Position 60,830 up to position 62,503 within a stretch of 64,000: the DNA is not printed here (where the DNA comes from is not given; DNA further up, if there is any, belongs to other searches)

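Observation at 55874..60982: Textbook sigma-54 promoter on a secreted protease gene, divergent from a propeller-sensor kinase / NtrC-type regulator operon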

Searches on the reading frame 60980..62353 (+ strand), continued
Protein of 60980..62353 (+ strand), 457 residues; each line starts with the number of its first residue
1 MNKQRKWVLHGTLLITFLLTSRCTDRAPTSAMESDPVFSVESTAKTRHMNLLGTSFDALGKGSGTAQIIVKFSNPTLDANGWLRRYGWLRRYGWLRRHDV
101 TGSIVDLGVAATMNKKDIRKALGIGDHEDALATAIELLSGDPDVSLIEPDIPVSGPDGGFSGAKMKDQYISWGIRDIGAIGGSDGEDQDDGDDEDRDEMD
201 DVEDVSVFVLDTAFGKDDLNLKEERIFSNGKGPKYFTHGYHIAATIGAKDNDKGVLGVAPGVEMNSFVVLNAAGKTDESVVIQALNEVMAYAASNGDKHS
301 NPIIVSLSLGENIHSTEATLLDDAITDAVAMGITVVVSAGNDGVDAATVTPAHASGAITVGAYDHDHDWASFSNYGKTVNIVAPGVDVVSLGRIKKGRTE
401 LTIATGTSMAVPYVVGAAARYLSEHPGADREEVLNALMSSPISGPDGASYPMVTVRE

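Call 72: search_solved_structures(query=window:60980-62353:+, max_evalue=1e-10)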
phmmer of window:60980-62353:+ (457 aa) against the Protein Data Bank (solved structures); distinct sequences matched with E-value up to 1e-10: 130 (the best 60 are shown).
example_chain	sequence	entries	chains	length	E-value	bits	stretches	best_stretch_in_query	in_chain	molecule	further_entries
1q5p_A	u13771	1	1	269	1.3e-27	100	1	205-440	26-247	Serine protease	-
1c9m_A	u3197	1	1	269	1.7e-27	99.7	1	205-440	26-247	SERINE PROTEASE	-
1c9j_A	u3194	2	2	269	2.2e-27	99.3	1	205-440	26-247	SERINE PROTEASE | Subtilisin Savinase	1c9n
8c4z_B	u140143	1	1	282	2.3e-27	99.3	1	229-438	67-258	Extracellular serine proteinase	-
5arb_A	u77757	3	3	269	4e-27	98.5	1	205-440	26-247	SUBTILISIN SAVINASE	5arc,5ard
1ah2_A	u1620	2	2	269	4.5e-27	98.3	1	205-440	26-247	SERINE PROTEASE PB92 | SUBTILISIN SAVINASE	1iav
1gci_A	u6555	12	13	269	4.6e-27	98.3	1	205-440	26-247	SUBTILISIN | Subtilisin Savinase | SAVINASE (TM)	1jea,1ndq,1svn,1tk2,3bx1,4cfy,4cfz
1ndu_A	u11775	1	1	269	5.4e-27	98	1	205-440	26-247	Subtilisin Savinase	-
1st3_A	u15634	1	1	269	6.2e-27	97.8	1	205-440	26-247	SUBTILISIN BL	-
1mpt_A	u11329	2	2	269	2.2e-26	96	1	205-439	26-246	M-PROTEASE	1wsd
2b6n_A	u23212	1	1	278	1.3e-25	93.5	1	237-439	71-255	proteinase K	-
1bh6_A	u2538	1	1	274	1.9e-25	92.9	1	204-444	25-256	SUBTILISIN DY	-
1c3l_A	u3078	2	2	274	2e-25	92.9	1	204-440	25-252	SUBTILISIN-CARLSBERG | Subtilisin Carlsberg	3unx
1af4_A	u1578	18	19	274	2.6e-25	92.5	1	204-440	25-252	SUBTILISIN CARLSBERG | SUBTILISIN CARLSBERG, TYPE VIII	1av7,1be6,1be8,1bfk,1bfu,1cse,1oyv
1yu6_A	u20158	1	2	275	2.6e-25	92.5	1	204-440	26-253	Subtilisin Carlsberg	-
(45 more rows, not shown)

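Call 91: search_protein_families(library=ncbifam, proteins=[window:60980-62353:+], max_evalue=0.00001)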
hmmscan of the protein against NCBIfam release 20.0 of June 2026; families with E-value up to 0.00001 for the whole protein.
window:60980-62353:+ (457 aa): 4 families
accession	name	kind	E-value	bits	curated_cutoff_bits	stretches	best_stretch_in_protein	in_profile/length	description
TIGR03921.1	T7SS_mycosin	equivalog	1.2e-26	93.6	278.75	1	236-439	50-261/353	type VII secretion-associated serine protease mycosin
NF033595.1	denti_PrtP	equivalog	1e-17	64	300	1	305-423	342-458/606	dentilisin complex serine proteinase subunit PrtP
TIGR03895.1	protease_PatA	subfamily_domain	1.1e-13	50.9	421.05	1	238-425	1-180/606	PatA/PatG family cyanobactin maturation protease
NF049966.1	QH_SP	equivalog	1e-11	44.6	165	1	222-440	26-210/219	subtilisin-like serine protease QhpE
